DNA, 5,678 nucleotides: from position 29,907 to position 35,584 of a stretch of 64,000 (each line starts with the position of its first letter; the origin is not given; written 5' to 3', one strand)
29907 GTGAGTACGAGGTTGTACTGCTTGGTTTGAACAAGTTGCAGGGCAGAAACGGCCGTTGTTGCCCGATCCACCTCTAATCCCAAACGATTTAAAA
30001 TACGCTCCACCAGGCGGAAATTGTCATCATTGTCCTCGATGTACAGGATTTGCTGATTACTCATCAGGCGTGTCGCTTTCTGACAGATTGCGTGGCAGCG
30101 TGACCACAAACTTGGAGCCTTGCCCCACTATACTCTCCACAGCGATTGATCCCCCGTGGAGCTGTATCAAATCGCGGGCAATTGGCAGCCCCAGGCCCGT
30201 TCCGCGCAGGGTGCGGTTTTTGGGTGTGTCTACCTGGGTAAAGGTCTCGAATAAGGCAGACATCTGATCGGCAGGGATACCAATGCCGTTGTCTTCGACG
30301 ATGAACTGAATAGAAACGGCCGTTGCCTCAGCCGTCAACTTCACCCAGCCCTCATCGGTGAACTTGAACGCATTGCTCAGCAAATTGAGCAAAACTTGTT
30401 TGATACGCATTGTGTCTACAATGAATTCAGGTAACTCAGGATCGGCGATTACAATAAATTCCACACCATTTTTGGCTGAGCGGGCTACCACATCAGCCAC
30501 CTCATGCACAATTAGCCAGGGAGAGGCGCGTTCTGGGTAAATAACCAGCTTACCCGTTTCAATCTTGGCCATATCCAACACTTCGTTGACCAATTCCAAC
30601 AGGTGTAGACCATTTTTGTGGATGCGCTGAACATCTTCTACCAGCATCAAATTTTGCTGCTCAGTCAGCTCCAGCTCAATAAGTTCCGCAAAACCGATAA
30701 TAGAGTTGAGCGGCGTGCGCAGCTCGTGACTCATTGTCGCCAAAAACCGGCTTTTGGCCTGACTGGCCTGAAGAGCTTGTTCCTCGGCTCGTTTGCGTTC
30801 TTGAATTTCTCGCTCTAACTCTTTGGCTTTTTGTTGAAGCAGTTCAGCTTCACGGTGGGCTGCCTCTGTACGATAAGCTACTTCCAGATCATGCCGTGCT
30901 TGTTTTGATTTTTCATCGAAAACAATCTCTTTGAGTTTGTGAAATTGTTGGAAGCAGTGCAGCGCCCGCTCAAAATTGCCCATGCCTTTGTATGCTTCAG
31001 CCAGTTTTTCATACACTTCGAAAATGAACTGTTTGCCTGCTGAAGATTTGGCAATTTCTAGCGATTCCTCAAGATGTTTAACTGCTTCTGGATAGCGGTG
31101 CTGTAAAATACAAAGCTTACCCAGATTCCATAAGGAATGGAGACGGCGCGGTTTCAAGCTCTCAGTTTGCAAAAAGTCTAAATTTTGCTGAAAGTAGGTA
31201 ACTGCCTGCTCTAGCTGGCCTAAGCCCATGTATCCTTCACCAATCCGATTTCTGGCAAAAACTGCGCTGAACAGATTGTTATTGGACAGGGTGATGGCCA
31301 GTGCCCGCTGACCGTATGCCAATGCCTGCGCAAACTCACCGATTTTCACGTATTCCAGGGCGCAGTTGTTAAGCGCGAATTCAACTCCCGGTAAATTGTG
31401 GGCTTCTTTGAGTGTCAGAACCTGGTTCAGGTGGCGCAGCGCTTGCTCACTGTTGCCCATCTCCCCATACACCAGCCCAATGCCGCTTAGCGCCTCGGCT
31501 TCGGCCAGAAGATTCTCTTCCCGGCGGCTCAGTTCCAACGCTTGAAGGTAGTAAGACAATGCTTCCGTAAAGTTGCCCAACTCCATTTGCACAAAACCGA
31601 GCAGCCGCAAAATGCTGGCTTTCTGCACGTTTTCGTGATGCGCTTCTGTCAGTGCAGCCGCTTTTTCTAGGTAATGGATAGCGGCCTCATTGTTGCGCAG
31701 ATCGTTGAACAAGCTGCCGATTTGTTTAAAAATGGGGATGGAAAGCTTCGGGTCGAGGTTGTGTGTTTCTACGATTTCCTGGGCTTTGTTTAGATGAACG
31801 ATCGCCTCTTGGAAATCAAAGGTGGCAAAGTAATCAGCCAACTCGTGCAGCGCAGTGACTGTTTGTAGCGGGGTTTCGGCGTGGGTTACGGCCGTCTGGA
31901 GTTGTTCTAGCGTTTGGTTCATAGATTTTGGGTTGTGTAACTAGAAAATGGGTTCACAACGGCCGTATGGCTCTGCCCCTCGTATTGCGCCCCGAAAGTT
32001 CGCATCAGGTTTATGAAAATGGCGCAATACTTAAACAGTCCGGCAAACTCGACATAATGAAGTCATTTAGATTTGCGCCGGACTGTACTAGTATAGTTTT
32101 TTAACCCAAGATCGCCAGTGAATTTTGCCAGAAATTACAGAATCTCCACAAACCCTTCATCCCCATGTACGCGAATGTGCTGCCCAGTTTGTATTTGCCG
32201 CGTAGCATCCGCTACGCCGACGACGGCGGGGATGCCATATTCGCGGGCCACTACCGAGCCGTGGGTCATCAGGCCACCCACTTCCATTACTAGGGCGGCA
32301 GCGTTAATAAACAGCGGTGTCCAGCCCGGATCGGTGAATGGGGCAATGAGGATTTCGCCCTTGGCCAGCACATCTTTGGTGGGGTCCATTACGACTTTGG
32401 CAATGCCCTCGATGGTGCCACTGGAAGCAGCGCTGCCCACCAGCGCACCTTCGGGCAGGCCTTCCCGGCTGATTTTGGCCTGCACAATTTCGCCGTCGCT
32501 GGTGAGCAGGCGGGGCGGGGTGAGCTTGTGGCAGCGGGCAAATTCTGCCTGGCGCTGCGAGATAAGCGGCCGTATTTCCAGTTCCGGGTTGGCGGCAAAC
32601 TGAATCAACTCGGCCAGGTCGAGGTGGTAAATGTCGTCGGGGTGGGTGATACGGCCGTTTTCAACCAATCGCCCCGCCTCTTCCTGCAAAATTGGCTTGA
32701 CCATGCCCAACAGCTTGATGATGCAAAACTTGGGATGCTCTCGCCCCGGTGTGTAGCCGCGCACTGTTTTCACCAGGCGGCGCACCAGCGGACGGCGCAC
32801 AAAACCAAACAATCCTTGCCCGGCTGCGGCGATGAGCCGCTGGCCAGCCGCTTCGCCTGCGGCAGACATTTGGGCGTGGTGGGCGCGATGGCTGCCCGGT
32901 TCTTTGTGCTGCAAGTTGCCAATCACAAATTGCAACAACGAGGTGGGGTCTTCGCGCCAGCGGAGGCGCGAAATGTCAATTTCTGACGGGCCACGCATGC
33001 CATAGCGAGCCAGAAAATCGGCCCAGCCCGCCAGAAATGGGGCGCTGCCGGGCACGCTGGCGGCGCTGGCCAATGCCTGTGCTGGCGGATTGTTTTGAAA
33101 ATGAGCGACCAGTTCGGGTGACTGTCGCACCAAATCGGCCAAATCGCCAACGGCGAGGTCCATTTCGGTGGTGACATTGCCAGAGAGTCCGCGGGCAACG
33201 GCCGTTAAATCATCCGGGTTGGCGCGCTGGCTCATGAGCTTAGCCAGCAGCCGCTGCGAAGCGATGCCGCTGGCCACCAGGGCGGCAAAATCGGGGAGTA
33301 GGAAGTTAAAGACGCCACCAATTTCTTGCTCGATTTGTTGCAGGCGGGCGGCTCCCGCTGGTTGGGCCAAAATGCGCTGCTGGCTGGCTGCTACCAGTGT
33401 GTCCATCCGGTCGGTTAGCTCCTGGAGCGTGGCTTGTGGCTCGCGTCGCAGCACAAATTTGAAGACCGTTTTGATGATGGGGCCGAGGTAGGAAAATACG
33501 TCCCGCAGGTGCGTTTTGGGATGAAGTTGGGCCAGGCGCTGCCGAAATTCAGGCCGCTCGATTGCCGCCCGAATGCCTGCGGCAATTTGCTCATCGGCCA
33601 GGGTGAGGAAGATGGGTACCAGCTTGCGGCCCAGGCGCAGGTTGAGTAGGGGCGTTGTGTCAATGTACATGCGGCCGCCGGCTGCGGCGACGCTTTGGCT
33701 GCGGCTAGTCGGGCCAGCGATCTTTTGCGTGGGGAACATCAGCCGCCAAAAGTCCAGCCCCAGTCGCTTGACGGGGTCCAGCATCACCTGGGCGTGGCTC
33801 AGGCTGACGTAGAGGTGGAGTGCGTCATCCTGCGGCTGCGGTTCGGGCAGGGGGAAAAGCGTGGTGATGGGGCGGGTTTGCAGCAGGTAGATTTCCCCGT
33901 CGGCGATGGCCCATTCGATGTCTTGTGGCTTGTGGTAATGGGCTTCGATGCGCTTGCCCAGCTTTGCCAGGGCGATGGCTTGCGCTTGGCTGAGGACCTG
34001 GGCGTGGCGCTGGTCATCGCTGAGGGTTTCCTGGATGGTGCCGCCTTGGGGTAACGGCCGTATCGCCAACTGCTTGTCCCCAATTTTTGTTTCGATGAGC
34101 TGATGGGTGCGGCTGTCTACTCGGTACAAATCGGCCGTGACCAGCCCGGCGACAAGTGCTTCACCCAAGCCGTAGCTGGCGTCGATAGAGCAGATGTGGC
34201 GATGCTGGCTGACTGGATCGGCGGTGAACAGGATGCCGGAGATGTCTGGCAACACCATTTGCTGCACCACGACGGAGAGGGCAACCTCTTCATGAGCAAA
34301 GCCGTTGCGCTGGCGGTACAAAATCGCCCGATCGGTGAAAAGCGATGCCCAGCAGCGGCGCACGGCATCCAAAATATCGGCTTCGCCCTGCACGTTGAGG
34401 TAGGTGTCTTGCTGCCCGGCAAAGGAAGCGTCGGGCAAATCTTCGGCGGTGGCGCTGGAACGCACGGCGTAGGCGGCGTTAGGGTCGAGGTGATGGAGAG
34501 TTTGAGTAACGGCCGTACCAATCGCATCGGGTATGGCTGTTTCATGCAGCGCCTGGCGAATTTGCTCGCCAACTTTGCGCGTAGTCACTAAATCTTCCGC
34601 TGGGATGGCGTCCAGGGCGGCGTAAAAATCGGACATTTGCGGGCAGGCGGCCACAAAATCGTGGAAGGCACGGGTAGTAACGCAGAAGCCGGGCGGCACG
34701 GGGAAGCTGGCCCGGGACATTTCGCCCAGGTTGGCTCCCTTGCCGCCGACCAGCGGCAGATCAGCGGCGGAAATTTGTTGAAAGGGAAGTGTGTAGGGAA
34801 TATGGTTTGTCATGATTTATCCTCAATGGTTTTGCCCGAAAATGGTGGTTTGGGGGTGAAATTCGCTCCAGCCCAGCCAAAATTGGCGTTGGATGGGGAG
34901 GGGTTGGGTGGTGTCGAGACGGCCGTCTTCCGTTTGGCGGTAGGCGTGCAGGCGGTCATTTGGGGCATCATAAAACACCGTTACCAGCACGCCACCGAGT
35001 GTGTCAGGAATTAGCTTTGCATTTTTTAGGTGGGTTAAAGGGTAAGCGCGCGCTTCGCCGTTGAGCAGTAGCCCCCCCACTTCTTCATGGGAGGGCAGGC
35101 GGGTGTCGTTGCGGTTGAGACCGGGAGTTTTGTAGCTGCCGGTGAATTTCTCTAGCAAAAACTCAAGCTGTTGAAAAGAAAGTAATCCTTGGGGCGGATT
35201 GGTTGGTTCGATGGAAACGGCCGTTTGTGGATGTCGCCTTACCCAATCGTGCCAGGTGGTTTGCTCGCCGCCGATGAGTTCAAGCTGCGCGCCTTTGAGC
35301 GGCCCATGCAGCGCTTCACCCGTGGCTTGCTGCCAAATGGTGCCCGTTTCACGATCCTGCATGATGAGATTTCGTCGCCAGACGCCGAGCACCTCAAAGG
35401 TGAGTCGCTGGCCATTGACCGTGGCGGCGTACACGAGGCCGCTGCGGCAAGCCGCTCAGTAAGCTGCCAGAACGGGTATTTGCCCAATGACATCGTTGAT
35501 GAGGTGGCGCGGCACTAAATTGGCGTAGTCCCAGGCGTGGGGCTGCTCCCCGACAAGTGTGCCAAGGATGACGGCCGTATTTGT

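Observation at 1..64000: Highly iterated 8-bp palindrome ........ (HIP-like, but not HIP1) saturates the window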

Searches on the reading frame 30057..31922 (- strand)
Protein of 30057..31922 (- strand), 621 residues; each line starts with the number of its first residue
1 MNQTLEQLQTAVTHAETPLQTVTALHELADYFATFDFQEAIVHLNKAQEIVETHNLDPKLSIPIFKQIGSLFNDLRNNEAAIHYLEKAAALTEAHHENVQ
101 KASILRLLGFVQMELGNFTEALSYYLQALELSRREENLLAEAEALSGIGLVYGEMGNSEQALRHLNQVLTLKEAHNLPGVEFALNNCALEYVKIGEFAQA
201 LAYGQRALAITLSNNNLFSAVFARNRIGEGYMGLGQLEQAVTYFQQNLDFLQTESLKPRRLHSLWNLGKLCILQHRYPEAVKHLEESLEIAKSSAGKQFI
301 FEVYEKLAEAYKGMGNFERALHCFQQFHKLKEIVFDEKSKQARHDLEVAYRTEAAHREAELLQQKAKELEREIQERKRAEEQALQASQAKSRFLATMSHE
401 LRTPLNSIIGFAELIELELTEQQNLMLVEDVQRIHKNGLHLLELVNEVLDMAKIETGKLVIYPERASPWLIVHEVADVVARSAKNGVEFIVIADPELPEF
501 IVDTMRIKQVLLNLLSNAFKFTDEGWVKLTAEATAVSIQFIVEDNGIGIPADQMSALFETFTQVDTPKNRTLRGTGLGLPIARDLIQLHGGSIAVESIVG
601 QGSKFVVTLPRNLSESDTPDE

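Call 10: search_protein_families(library=pfam, proteins=[window:30057-31922:-])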
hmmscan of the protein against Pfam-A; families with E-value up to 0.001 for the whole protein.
window:30057-31922:- (621 aa): 18 families
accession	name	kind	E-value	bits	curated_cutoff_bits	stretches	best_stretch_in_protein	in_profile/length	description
PF13424.12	TPR_12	-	6.6e-39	132.4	30.1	2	102-173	3-76/77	Tetratricopeptide repeat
PF00515.34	TPR_1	-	1.2e-30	104.4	27.8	2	142-172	1-31/34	Tetratricopeptide repeat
PF07719.23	TPR_2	-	1.8e-29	99.8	27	1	103-132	2-31/34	Tetratricopeptide repeat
PF02518.31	HATPase_c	-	6.3e-27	94.7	26.4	1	503-611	2-109/111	Histidine kinase-, DNA gyrase B-, and HSP90-like ATPase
PF13181.12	TPR_8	-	1.7e-19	68.7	25.7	0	107-133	6-32/34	Tetratricopeptide repeat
PF00512.31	HisKA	-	3.9e-18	65.7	26.9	1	389-457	1-66/66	His Kinase A (phospho-acceptor) domain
PF13374.12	TPR_10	-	4.7e-14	52.3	27.5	0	105-134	5-34/42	Tetratricopeptide repeat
PF13176.12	TPR_7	-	6.1e-14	51.3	27.9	0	107-137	4-34/36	Tetratricopeptide repeat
PF13432.12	TPR_16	-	1.9e-11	44.6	32.7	0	74-132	9-61/65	Tetratricopeptide repeat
PF17874.7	TPR_MalT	-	1.2e-10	41.7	45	1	189-334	9-155/336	MalT-like TPR region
PF13428.12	TPR_14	-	1.7e-09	37.8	23.5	0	104-136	3-35/44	Tetratricopeptide repeat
PF13174.12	TPR_6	-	2.3e-08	34.6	26.3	0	304-329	3-28/33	Tetratricopeptide repeat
PF10602.15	RPN7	-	9.6e-08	32.3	29.6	0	279-328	14-63/174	26S proteasome subunit RPN7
PF14938.12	SNAP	-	1.4e-07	31.7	25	0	191-296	84-187/282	Soluble NSF attachment protein, SNAP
PF13414.12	TPR_11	-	8.5e-06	25.8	26.8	0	113-156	5-42/42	TPR repeat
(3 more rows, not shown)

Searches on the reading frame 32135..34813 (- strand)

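Call 10: search_protein_families(library=pfam, proteins=[window:32135-34813:-])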
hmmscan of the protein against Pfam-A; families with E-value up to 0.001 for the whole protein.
window:32135-34813:- (892 aa): 2 families
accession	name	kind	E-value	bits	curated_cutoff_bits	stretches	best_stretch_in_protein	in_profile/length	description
PF01326.24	PPDK_N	-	1.1e-99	334.3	27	1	20-319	2-312/328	Pyruvate phosphate dikinase, AMP/ATP-binding domain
PF00391.29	PEP-utilizers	-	6.1e-22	77.4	23.1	1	817-887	2-72/72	PEP-utilising enzyme, mobile domain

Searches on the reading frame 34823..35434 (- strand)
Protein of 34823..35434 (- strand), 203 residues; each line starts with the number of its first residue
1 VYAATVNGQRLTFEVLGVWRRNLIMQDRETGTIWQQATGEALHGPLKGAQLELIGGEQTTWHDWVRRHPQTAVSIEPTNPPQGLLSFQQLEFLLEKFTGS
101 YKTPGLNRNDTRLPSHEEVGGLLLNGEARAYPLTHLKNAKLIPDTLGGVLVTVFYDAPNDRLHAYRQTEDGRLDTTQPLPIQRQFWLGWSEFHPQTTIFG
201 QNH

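Call 21: search_protein_families(library=pfam, max_evalue=0.00001, proteins=[window:34823-35434:-])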
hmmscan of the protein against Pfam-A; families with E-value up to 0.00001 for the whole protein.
window:34823-35434:- (203 aa): 1 family
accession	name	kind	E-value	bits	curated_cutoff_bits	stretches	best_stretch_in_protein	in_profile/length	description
PF11376.13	DUF3179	-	7e-29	101.6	27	1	2-196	74-292/292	Protein of unknown function (DUF3179)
